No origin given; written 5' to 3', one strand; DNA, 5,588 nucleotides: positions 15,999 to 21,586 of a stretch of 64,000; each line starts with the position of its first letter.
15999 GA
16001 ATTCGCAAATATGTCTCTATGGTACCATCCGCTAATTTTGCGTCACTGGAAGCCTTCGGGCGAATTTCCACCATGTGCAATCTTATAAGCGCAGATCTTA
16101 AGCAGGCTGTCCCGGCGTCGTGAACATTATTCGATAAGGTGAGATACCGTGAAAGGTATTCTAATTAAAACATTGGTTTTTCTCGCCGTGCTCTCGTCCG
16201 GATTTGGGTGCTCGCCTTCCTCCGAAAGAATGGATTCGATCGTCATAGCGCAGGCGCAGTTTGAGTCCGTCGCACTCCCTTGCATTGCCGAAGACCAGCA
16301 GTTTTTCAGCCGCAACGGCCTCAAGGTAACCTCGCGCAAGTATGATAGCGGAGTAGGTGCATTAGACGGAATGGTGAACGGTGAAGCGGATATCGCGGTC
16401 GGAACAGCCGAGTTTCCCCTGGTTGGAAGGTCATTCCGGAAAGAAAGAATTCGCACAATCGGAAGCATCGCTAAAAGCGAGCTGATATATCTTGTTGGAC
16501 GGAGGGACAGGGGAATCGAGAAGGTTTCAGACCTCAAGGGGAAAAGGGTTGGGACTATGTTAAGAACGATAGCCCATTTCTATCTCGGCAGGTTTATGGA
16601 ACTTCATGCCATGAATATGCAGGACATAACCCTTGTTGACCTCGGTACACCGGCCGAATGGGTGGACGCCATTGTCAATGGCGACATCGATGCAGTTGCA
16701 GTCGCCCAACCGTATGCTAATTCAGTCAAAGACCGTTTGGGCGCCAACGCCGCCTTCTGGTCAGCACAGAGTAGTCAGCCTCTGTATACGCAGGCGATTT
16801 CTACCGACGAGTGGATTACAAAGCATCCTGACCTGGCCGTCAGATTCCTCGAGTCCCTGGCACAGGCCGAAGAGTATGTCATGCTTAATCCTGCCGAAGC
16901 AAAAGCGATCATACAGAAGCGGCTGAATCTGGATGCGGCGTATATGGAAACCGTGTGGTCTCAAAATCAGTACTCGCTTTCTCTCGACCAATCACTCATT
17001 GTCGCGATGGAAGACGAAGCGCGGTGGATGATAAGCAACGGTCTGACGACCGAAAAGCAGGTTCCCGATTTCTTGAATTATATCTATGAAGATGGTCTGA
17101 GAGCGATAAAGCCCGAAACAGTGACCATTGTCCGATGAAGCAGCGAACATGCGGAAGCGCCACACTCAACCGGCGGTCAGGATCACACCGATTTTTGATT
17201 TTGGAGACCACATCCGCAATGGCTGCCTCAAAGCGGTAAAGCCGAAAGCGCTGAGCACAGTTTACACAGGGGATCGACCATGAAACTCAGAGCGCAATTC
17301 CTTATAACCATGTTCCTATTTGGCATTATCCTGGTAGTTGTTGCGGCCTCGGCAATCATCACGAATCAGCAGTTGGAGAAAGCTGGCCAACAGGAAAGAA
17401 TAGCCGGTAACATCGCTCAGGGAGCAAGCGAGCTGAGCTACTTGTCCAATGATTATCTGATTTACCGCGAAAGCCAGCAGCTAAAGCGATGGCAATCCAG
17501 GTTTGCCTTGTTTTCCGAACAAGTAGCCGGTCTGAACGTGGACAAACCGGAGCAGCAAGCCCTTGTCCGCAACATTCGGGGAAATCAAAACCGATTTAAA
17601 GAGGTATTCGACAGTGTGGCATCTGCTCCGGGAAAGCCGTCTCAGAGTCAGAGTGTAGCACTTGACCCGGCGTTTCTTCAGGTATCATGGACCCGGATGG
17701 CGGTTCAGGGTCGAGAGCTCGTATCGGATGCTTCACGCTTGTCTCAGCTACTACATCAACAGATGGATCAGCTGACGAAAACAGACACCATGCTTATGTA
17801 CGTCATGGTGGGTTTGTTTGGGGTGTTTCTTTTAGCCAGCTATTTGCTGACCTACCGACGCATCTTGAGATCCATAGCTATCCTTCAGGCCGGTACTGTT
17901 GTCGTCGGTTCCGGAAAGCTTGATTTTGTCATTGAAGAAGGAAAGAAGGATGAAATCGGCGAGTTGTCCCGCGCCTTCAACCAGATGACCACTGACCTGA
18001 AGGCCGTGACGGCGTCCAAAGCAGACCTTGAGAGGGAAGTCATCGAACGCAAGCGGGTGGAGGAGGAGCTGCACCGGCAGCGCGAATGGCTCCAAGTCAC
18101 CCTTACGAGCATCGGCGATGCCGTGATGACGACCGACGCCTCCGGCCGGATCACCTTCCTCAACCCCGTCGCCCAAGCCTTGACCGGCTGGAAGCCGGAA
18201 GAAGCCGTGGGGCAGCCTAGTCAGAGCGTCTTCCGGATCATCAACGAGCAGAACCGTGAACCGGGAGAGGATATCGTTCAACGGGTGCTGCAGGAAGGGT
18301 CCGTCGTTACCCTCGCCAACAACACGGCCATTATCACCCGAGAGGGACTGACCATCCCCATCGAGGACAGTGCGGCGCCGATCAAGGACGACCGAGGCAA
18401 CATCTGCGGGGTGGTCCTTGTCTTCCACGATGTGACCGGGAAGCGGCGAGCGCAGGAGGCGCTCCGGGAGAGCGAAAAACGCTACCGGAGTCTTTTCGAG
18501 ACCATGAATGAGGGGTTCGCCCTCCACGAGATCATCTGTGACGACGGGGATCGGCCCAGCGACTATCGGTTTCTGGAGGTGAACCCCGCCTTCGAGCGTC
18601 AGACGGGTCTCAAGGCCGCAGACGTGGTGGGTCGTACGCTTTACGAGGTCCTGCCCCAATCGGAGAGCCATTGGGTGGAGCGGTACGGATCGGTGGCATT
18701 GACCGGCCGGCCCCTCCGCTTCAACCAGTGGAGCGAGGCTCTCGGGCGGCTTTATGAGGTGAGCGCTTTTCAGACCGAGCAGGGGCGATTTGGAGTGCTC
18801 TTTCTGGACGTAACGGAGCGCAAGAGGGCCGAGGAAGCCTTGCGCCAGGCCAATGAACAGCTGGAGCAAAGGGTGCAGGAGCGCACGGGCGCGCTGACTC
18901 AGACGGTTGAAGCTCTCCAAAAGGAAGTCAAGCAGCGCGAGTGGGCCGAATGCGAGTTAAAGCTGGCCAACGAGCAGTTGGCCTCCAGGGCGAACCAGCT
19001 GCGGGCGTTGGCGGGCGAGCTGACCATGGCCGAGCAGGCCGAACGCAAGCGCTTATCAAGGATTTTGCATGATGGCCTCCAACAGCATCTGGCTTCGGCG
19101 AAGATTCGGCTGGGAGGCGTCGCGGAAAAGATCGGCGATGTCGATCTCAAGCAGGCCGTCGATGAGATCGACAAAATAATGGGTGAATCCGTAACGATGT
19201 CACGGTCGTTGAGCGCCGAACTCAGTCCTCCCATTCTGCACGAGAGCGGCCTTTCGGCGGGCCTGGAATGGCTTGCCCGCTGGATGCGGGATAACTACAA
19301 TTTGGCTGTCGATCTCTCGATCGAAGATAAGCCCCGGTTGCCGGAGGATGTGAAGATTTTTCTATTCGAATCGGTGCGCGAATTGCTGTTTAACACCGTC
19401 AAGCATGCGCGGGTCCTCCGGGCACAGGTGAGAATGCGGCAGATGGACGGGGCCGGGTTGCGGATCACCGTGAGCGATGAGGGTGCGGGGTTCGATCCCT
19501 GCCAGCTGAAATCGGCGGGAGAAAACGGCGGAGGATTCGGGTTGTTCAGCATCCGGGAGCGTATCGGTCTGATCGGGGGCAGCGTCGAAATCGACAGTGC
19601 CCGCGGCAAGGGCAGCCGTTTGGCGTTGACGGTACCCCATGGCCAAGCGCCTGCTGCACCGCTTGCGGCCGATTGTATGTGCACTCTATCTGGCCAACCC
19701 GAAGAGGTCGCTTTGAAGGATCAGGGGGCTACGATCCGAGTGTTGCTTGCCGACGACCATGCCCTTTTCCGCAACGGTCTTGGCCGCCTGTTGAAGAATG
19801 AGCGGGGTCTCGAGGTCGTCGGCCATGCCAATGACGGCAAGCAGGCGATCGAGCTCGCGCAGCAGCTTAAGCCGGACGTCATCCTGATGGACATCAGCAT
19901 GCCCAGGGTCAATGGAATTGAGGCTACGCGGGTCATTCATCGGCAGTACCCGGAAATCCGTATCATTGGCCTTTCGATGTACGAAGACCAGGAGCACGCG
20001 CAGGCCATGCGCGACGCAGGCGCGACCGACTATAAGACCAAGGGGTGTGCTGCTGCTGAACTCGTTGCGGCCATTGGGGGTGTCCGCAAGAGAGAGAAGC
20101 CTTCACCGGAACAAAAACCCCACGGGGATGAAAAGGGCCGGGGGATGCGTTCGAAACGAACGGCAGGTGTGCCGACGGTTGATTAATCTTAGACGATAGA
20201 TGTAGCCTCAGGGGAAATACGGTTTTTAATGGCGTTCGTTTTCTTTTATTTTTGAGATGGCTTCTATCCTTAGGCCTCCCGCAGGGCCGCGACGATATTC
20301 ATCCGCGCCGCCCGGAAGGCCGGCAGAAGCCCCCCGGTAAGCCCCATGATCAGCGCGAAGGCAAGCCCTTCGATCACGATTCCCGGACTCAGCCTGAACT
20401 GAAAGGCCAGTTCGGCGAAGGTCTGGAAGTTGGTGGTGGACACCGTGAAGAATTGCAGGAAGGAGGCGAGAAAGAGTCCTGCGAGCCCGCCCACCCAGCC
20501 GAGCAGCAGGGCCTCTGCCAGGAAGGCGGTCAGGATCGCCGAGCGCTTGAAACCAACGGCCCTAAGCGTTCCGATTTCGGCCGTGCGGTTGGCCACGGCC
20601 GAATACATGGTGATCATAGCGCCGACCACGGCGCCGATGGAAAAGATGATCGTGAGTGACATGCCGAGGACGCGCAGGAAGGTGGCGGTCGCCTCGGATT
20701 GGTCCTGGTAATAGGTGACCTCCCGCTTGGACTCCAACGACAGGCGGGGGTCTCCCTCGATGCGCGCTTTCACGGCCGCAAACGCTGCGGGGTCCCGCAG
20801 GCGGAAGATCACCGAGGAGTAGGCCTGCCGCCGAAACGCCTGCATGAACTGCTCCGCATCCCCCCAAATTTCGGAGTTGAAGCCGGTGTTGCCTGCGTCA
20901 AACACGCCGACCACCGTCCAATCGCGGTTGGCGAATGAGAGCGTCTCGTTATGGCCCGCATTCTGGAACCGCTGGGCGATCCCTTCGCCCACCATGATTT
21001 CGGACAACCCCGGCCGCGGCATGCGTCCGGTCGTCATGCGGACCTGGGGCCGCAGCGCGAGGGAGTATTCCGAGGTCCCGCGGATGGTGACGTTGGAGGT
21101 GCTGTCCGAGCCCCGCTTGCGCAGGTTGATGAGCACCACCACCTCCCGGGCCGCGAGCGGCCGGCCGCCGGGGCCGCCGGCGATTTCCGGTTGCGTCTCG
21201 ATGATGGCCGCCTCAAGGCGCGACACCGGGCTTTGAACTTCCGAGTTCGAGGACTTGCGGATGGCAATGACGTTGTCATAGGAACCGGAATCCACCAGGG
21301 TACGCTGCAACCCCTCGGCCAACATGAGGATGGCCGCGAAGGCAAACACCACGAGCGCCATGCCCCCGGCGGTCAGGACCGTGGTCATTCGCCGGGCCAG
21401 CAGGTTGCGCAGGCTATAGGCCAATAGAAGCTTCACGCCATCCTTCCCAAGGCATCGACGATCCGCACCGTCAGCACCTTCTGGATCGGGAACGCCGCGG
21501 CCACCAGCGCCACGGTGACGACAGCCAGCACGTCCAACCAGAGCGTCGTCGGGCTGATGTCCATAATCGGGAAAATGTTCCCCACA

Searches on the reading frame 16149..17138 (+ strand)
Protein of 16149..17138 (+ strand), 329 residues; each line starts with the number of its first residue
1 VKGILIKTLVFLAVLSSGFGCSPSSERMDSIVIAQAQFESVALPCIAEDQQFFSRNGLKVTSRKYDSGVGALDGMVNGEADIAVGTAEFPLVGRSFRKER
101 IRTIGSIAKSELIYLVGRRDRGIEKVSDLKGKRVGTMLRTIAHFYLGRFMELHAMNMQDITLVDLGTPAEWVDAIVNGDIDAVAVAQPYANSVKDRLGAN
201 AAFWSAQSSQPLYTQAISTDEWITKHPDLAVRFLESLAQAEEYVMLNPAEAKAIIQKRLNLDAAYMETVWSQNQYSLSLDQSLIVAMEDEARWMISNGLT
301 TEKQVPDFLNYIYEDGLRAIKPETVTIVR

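Call 19: search_protein_families(library=pfam, proteins=[window:16149-17138:+])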
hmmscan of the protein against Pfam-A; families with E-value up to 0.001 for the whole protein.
window:16149-17138:+ (329 aa): 4 families
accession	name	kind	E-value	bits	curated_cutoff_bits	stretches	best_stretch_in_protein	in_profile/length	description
PF09084.16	NMT1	-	1.8e-23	84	20.5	1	46-251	9-216/216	NMT1/THI5 like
PF13379.11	NMT1_2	-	2.2e-13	51.1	24.7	1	45-256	22-249/252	NMT1-like family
PF12974.12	Phosphonate-bd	-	0.00012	22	27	1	59-196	30-173/242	ABC transporter, phosphonate, periplasmic substrate-binding protein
PF16868.10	NMT1_3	-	0.00029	21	27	1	98-193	79-174/289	NMT1-like family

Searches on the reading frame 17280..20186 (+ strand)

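Call 19: search_protein_families(library=pfam, proteins=[window:17280-20186:+])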
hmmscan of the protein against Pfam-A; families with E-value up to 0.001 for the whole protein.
window:17280-20186:+ (968 aa): 10 families
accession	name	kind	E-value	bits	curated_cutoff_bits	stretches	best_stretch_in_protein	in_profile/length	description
PF00072.30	Response_reg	-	2.5e-27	95.7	30.2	1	821-932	1-110/111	Response regulator receiver domain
PF08448.16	PAS_4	-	4e-22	79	23.1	2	275-390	1-110/110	PAS fold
PF00989.32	PAS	-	1.5e-19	70.5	22.6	2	274-385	6-113/113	PAS fold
PF13426.13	PAS_9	-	5.2e-18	65.6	27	1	280-386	2-102/103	PAS domain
PF13188.13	PAS_8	-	1.5e-14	53.7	21.8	2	401-463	2-52/65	PAS domain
PF02518.31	HATPase_c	-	1.3e-10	42.1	26.4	1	693-787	4-109/111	Histidine kinase-, DNA gyrase B-, and HSP90-like ATPase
PF00672.30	HAMP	-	1.9e-09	38.2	25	1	191-241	2-52/53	HAMP domain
PF07730.19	HisKA_3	-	3.9e-09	37.4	24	1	588-651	1-66/68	Histidine kinase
PF08447.18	PAS_3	-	2.5e-07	31.3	25.6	1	292-379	2-86/89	PAS fold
PF12860.13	PAS_7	-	2e-05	25.1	27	0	275-393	1-115/115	PAS fold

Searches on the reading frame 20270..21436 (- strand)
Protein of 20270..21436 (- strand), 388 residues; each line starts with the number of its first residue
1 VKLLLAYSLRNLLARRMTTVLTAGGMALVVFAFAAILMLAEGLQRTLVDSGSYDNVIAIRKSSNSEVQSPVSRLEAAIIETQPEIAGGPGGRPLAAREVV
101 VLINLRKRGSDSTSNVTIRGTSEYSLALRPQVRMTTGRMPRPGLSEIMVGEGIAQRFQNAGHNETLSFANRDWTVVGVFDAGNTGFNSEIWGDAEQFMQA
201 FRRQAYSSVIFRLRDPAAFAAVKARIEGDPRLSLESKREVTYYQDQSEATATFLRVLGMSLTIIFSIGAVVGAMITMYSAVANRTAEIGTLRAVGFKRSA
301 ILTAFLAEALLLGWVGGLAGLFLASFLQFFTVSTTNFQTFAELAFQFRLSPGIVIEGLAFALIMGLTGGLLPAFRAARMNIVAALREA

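Call 19: search_protein_families(library=pfam, proteins=[window:20270-21436:-])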
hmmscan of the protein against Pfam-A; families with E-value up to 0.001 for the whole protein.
window:20270-21436:- (388 aa): 2 families
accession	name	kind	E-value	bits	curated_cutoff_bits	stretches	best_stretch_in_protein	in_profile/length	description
PF12704.14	MacB_PCD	-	1.7e-19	71.4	27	1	19-227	1-205/207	MacB-like periplasmic core domain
PF02687.27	FtsX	-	2.3e-13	50.7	25.5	1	260-381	2-120/120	FtsX-like permease C-terminal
